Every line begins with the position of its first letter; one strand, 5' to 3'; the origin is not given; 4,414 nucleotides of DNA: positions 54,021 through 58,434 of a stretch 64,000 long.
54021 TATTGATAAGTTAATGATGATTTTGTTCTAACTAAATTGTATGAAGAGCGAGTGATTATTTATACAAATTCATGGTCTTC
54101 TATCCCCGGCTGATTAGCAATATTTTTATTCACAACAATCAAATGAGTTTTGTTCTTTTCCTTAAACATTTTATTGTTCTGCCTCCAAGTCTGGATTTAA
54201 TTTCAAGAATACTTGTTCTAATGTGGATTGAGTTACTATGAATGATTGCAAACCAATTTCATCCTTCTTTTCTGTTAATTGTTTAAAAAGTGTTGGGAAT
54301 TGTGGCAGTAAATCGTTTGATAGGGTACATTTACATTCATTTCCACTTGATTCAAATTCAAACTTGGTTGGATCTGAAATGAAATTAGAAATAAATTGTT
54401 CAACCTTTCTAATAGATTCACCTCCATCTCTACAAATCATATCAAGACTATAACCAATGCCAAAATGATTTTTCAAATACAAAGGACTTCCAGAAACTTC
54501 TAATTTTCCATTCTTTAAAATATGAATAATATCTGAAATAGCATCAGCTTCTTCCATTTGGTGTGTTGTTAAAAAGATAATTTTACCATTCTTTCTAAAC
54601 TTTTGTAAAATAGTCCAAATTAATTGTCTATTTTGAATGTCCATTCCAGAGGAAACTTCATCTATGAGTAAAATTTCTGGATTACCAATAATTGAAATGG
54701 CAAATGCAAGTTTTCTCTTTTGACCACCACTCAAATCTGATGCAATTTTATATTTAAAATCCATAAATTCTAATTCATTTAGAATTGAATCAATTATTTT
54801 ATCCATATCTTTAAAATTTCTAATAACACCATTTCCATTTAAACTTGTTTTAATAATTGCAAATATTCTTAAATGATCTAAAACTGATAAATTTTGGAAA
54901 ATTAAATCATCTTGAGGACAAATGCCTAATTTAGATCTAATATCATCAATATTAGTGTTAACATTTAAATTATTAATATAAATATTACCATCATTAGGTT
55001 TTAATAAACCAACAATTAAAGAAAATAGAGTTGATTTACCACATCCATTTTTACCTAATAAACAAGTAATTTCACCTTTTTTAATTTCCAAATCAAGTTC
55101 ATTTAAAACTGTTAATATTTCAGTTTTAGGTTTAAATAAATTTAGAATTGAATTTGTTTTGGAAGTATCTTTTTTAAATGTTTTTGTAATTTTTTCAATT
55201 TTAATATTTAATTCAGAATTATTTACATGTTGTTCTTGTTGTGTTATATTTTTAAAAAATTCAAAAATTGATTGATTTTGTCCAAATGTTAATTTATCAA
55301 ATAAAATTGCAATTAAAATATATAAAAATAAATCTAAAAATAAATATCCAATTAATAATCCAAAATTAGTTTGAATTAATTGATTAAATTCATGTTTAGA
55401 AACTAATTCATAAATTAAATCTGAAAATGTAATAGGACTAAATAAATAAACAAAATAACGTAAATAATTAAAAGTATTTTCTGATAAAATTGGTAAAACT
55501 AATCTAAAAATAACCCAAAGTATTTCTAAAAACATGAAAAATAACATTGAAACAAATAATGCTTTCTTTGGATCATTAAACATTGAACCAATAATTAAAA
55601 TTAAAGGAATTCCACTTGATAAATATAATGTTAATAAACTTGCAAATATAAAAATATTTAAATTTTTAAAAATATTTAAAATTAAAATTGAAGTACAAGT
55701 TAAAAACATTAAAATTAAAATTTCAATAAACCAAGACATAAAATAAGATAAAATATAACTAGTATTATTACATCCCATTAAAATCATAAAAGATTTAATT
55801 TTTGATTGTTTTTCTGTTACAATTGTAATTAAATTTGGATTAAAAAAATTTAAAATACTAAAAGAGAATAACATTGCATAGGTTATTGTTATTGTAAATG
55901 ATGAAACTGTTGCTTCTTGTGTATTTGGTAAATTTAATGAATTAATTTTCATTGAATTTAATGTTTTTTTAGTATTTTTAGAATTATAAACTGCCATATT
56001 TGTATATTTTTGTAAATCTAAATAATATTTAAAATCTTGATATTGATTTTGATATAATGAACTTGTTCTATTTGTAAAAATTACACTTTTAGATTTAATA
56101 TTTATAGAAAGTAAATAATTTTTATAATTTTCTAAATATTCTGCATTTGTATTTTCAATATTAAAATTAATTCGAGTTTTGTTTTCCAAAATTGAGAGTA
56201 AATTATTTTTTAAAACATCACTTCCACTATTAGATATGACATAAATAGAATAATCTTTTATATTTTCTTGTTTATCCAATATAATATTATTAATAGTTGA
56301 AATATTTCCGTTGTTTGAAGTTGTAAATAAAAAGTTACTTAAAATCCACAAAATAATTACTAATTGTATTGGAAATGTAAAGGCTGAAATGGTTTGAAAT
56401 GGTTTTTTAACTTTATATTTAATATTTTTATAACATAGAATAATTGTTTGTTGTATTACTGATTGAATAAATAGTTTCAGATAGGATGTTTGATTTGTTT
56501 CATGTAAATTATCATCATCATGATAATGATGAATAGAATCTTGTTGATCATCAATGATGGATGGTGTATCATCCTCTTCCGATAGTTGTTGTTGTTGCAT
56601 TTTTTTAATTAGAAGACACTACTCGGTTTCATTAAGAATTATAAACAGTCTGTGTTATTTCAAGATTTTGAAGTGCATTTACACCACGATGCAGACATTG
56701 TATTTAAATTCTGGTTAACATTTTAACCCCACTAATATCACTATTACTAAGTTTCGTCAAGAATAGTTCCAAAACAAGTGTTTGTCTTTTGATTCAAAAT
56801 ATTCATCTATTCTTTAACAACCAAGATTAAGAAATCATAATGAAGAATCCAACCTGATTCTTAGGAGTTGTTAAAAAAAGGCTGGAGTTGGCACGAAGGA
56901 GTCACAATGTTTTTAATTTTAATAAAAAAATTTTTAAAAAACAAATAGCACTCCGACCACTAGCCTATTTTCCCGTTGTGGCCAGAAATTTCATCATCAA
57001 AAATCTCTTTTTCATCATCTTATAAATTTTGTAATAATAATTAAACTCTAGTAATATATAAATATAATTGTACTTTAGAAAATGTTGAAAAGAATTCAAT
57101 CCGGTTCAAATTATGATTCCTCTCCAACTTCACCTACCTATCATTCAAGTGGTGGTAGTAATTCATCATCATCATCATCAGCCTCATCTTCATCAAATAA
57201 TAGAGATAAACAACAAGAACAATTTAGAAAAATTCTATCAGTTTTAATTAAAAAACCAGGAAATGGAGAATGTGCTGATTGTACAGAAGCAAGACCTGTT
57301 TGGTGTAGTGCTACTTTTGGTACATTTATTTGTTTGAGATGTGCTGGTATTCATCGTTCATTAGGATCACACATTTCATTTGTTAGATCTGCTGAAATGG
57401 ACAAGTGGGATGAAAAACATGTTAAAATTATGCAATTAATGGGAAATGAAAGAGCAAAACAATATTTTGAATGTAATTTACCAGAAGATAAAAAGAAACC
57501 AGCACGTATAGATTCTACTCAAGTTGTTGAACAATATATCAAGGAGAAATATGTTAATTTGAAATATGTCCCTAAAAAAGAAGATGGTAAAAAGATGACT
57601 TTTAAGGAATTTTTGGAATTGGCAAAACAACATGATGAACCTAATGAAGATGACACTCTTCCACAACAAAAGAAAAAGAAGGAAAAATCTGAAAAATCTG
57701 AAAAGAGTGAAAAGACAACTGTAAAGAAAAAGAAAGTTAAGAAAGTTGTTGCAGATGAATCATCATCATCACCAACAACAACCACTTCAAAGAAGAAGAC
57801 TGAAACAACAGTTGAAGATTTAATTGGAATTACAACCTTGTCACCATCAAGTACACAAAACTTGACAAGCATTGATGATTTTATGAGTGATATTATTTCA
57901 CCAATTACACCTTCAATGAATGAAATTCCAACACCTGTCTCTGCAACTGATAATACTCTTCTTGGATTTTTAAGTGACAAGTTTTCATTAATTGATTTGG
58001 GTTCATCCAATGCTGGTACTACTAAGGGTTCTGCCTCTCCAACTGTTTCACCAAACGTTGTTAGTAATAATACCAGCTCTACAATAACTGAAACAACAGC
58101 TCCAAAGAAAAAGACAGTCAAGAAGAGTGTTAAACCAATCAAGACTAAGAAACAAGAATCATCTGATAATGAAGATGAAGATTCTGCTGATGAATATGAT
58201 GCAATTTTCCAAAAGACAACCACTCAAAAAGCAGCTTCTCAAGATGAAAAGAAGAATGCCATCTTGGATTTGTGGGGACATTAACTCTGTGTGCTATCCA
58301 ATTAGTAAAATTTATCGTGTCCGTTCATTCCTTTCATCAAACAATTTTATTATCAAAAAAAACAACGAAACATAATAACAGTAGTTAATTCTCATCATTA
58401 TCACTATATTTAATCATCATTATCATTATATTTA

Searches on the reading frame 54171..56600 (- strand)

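Call 16: search_protein_families(library=pfam, max_evalue=0.01, proteins=[window:54171-56600:-])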
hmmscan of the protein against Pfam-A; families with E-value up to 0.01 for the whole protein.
window:54171-56600:- (809 aa): 7 families
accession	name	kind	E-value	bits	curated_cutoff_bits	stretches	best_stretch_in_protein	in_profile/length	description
PF00005.33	ABC_tran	-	1.2e-30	107.3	25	1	499-649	1-135/137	ABC transporter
PF12698.13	ABC2_membrane_3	-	2.6e-16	60.1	31.6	1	72-433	6-347/347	ABC-2 family transporter protein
PF13304.12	AAA_21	-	3.9e-12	47.3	27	1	613-683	228-301/304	AAA domain, putative AbiEii toxin, Type IV TA system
PF02463.25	SMC_N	-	1.9e-06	27.9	40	1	510-692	25-212/220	RecF/RecN/SMC N terminal domain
PF13555.12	AAA_29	-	0.002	18.3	27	1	504-537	17-50/61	P-loop containing region of AAA domain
PF01637.24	ATPase_2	-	0.0064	16.8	33.2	0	505-609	16-104/225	ATPase domain predominantly from Archaea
PF03193.22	RsgA_GTPase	-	0.0068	16.7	30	0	487-532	85-129/174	RsgA GTPase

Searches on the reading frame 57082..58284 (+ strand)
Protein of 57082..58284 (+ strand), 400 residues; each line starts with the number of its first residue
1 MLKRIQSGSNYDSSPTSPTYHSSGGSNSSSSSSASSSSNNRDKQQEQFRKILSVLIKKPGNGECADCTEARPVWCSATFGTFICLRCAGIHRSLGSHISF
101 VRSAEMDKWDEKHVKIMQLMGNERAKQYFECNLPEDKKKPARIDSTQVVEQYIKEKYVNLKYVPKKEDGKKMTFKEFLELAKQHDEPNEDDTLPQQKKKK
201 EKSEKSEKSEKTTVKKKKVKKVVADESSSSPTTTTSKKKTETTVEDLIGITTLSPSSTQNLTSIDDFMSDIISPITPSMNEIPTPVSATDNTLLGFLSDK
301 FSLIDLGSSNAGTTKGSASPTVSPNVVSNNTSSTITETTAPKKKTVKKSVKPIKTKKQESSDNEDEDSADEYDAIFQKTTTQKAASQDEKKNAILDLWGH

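Call 16: search_protein_families(library=pfam, max_evalue=0.01, proteins=[window:57082-58284:+])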
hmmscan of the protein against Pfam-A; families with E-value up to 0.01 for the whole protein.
window:57082-58284:+ (400 aa): 1 family
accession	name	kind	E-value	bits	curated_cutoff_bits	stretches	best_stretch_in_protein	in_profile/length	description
PF01412.23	ArfGap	-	2.5e-39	134.4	28.7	1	50-164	2-115/117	Putative GTPase activating protein for Arf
